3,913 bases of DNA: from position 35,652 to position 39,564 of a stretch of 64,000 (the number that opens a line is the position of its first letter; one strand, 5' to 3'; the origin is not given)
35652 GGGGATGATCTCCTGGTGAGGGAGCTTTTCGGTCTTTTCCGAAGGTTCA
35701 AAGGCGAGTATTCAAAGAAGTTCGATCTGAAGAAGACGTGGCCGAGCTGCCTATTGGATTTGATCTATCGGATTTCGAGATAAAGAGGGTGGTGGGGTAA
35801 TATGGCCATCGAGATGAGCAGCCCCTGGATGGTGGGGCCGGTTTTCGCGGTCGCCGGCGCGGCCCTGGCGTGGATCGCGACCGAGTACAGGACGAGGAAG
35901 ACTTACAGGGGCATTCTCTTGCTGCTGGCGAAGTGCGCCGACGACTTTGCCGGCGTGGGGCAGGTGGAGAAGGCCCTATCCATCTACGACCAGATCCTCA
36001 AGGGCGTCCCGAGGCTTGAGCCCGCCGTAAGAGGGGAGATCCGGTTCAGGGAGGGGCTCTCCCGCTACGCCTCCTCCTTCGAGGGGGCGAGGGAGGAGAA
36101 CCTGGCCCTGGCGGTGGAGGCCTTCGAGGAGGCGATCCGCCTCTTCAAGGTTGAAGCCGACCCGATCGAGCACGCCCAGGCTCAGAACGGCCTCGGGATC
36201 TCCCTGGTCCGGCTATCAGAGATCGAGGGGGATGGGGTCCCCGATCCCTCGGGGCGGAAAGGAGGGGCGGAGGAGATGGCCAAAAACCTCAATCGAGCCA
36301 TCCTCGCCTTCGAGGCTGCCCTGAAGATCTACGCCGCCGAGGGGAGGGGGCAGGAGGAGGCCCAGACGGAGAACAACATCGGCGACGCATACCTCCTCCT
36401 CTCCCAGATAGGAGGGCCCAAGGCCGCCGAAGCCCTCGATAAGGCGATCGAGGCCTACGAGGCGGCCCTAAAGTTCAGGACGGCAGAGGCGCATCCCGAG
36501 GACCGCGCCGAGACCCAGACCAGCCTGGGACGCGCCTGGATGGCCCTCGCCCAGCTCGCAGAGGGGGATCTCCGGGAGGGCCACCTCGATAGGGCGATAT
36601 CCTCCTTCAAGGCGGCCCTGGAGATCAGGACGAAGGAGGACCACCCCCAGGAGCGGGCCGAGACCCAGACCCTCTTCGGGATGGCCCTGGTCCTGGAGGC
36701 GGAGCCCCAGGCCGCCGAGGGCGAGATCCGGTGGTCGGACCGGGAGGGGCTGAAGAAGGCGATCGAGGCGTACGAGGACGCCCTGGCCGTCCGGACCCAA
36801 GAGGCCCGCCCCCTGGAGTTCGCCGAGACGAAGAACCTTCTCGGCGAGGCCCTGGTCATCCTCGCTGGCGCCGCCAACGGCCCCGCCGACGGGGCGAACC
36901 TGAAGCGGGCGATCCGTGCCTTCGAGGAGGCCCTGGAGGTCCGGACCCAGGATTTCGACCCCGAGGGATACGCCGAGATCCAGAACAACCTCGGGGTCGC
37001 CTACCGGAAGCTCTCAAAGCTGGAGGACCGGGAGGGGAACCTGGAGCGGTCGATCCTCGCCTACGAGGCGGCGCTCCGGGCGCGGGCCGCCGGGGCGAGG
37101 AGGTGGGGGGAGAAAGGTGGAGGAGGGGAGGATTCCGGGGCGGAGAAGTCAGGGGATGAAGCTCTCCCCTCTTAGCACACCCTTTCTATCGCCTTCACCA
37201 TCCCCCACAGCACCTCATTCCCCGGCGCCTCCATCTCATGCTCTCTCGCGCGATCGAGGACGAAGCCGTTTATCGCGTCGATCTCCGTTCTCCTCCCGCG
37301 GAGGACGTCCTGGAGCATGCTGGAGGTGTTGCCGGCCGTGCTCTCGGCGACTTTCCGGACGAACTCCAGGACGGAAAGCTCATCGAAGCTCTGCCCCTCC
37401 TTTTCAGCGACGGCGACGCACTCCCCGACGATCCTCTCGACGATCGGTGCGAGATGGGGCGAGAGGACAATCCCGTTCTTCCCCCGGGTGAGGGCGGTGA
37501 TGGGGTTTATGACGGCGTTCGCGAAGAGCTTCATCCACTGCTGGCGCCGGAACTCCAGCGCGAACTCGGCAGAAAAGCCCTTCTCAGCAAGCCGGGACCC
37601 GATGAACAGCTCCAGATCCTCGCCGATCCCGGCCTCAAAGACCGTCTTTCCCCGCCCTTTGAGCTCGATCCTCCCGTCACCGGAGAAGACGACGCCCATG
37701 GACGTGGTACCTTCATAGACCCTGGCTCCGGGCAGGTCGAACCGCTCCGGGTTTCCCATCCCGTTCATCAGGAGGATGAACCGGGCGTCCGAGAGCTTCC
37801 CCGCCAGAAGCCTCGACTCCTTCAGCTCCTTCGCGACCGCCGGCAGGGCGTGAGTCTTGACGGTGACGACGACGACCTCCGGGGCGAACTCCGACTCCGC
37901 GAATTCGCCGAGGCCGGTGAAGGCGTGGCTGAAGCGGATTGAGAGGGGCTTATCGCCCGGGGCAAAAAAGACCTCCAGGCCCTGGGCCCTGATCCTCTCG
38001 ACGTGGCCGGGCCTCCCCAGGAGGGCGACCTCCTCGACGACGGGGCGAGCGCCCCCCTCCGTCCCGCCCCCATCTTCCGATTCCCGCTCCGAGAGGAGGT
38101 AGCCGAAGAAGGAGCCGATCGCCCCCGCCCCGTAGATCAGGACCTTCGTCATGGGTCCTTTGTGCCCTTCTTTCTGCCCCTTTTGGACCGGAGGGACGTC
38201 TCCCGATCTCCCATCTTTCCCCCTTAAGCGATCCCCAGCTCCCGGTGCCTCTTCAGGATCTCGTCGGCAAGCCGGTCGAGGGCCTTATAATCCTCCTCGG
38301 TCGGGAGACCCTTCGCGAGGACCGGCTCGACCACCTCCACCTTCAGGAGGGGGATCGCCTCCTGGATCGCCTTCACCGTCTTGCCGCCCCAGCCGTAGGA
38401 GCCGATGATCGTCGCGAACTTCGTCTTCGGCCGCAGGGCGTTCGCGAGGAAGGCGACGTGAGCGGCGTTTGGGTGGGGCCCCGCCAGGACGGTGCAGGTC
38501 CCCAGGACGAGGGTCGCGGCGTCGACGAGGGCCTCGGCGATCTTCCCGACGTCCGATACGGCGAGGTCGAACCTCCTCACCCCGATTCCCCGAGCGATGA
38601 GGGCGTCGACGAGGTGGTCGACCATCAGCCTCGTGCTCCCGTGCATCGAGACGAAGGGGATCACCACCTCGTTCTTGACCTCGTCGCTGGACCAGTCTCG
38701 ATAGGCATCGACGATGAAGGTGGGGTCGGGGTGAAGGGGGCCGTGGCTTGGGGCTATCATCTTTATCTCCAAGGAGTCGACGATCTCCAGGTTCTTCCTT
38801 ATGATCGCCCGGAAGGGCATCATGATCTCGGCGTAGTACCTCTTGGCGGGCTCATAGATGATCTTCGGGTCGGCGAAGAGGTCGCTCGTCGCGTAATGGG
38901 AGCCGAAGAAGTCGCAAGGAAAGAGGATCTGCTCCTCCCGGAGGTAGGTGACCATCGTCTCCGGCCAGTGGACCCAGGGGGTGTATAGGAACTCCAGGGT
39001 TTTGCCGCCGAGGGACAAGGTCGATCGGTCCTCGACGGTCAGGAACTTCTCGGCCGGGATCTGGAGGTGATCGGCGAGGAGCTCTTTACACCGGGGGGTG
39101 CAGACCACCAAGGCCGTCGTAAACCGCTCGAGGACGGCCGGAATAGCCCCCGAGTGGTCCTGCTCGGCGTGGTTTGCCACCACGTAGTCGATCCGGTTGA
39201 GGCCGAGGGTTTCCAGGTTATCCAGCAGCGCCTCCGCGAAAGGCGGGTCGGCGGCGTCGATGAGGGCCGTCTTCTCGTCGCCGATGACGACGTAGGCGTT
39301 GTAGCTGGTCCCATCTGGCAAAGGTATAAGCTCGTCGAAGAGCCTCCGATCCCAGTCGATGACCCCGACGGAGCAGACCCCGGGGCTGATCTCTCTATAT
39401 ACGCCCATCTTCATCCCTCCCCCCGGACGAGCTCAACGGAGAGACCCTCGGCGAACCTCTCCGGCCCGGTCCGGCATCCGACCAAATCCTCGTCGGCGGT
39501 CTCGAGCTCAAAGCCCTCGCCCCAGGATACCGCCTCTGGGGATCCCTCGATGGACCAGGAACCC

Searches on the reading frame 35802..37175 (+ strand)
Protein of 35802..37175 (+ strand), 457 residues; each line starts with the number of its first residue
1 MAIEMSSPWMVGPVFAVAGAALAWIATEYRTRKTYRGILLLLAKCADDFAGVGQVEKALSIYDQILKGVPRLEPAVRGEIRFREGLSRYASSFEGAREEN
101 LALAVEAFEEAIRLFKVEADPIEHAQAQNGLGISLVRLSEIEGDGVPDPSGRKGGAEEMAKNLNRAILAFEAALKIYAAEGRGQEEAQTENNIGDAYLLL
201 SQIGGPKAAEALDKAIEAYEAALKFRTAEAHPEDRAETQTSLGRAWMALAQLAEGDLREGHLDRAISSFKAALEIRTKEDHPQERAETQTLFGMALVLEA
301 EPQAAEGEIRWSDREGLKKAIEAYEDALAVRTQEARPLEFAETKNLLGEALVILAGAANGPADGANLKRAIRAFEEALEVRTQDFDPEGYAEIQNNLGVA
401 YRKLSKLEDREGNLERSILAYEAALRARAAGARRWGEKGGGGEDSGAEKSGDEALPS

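Call 26: search_protein_families(library=pfam, proteins=[window:35802-37175:+], max_evalue=0.0001)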
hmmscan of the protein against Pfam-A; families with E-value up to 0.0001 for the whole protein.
window:35802-37175:+ (457 aa): 4 families
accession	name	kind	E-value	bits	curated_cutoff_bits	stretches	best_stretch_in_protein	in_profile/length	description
PF13424.12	TPR_12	-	2e-14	54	30.1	0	367-409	19-63/77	Tetratricopeptide repeat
PF00515.34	TPR_1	-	6.7e-08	32.5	27.8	0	391-408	1-18/34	Tetratricopeptide repeat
PF20308.4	TPR-S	-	3.4e-07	31.2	27.6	0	318-384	35-92/102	Tetratricopeptide Repeats-Sensor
PF07719.23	TPR_2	-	5.8e-07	29.6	27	0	248-275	3-30/34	Tetratricopeptide repeat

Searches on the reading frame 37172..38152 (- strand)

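Call 26: search_protein_families(library=pfam, proteins=[window:37172-38152:-], max_evalue=0.0001)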
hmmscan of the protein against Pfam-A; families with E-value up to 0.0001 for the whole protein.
window:37172-38152:- (326 aa): 2 families
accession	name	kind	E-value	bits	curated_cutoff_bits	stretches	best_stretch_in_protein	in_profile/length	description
PF08546.17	ApbA_C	-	5e-37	127.5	22.7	1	201-323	2-125/125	Ketopantoate reductase PanE/ApbA C terminal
PF02558.23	ApbA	-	5.8e-17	62.1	22.2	1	4-173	1-146/150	Ketopantoate reductase PanE/ApbA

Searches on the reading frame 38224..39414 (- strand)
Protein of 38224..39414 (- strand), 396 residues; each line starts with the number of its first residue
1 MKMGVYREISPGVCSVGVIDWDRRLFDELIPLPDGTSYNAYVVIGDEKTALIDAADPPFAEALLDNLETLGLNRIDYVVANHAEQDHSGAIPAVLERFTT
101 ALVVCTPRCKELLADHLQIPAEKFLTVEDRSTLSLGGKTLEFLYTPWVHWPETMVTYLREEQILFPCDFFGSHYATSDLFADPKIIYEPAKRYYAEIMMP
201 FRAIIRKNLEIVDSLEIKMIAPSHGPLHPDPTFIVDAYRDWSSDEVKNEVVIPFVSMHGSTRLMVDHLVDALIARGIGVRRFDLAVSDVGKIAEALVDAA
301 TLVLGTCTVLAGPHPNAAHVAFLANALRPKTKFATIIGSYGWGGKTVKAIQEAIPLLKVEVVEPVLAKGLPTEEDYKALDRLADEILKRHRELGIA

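Call 26: search_protein_families(library=pfam, proteins=[window:38224-39414:-], max_evalue=0.0001)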
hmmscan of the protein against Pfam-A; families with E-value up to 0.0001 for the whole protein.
window:38224-39414:- (396 aa): 2 families
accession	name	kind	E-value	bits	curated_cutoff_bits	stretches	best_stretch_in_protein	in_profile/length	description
PF19583.5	ODP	-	3.8e-25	89.3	27.2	1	38-225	3-194/194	ODP family beta lactamase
PF00753.33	Lactamase_B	-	7.5e-11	42.8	22.7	1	36-178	4-159/196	Metallo-beta-lactamase superfamily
